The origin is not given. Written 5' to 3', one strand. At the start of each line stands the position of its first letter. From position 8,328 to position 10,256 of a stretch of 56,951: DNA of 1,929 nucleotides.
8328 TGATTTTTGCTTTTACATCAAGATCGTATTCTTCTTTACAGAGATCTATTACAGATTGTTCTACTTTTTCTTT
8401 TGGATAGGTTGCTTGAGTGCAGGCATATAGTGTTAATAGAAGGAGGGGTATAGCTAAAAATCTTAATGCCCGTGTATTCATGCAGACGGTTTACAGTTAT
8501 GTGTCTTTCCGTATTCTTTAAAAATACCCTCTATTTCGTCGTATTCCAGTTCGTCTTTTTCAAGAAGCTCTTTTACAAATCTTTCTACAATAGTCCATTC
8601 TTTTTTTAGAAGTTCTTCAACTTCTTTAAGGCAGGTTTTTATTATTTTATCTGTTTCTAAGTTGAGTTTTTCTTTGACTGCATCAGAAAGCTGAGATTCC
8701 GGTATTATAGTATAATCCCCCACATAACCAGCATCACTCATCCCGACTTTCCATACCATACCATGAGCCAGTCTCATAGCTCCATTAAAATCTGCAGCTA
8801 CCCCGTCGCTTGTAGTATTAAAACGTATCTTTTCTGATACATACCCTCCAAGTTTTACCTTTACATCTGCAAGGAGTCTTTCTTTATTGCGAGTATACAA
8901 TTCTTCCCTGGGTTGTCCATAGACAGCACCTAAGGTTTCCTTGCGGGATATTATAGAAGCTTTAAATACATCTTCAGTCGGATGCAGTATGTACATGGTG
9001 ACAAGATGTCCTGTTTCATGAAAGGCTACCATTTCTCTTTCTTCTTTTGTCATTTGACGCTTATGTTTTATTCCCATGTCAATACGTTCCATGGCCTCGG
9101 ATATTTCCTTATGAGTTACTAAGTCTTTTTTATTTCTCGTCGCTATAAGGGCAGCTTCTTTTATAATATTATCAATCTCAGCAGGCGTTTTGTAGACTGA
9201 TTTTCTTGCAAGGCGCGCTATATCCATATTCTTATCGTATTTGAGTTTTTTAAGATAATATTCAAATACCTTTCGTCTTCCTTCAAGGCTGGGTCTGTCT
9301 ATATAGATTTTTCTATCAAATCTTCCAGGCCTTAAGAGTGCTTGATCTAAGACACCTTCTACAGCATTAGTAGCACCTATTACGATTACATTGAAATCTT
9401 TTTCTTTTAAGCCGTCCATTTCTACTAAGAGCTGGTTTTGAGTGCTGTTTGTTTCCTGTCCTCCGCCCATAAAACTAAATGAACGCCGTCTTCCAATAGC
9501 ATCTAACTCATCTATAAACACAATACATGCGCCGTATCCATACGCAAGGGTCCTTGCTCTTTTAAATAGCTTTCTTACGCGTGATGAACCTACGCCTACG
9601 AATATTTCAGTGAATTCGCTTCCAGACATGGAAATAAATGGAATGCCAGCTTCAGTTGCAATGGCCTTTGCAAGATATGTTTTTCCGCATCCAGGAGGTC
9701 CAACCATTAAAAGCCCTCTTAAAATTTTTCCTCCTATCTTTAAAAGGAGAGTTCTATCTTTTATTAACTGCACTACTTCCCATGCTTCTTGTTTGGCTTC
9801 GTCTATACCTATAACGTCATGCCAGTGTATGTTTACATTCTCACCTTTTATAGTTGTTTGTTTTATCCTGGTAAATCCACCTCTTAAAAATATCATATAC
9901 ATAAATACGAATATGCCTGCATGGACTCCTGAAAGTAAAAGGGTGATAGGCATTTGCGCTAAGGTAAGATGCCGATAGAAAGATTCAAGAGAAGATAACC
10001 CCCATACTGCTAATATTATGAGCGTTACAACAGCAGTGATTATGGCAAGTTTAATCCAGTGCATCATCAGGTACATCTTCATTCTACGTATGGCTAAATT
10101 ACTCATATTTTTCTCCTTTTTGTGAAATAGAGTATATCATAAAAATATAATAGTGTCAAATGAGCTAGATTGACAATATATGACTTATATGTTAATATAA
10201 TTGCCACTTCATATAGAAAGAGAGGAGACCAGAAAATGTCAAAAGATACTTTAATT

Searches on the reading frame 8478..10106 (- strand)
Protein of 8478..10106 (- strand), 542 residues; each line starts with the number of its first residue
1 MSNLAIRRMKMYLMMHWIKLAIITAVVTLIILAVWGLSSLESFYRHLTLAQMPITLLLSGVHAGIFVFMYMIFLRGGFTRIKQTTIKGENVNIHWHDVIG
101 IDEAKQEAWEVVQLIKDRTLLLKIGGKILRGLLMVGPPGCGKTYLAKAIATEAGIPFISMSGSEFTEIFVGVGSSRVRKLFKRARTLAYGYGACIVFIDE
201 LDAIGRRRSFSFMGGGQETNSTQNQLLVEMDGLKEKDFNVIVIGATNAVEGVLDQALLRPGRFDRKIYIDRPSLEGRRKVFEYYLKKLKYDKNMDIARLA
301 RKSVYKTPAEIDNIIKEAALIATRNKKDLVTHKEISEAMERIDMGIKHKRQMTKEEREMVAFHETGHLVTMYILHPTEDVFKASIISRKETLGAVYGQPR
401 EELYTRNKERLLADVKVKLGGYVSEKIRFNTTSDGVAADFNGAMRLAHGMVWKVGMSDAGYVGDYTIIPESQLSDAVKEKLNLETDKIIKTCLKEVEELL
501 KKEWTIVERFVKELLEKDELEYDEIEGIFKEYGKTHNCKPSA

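Call 9: search_protein_families(library=pfam, proteins=[window:8478-10106:-])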
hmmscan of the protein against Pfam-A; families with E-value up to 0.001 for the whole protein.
window:8478-10106:- (542 aa): 7 families
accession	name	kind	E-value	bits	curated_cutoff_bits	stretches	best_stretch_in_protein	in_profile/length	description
PF00004.35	AAA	-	3.1e-40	138.1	21.2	1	132-270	1-130/131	ATPase family associated with various cellular activities (AAA)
PF01434.24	Peptidase_M41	-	6e-33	114.7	29.9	1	351-527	2-190/191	Peptidase family M41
PF06068.19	TIP49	-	1.2e-07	31.7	23.8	1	96-165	24-88/347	TIP49 P-loop domain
PF17862.7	AAA_lid_3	-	6.1e-06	26.1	27.2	1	295-337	3-45/45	AAA+ lid domain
PF07728.20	AAA_5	-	9.3e-06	26.1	22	1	132-205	2-79/139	AAA domain (dynein-related subfamily)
PF13207.12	AAA_17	-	3.6e-05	24.5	27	1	135-174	1-39/136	AAA domain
PF13401.12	AAA_22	-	0.00023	21.9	27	0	132-248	8-126/130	AAA domain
